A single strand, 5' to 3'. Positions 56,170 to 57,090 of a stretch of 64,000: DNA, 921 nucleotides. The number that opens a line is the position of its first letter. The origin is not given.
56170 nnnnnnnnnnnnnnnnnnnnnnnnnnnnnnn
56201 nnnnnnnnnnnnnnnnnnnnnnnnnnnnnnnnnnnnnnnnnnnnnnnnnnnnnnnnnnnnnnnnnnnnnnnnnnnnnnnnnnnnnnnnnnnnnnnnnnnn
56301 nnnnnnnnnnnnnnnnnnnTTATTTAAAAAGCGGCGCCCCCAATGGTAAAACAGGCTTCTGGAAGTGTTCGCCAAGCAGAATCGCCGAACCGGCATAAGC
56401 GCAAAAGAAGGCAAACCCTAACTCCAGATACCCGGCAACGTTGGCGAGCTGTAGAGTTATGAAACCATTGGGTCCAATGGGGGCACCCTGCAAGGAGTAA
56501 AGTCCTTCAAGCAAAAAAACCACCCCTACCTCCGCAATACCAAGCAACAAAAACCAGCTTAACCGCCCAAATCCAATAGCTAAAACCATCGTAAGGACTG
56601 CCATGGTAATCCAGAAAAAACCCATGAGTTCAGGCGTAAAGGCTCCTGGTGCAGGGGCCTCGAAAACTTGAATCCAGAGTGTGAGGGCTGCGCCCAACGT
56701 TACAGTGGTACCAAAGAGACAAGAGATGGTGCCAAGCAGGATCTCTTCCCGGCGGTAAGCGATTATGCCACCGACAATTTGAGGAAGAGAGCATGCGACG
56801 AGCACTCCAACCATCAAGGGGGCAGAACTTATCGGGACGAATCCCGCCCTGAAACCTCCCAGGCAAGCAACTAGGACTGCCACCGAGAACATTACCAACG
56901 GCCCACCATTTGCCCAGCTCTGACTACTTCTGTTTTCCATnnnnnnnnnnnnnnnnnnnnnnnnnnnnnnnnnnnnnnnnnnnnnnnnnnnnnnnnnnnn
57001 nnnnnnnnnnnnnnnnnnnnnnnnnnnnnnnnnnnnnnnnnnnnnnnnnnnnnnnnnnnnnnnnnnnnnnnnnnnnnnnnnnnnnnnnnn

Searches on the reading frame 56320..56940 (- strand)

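Call 13: search_protein_families(library=pfam, max_evalue=0.00001, proteins=[window:56320-56940:-])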
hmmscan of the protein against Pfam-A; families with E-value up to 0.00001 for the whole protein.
window:56320-56940:- (206 aa): 1 family
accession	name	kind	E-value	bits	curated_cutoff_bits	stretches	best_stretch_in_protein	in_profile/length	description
PF01184.24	Gpr1_Fun34_YaaH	-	5.1e-06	26.7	25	1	5-188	13-193/207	GPR1/FUN34/yaaH family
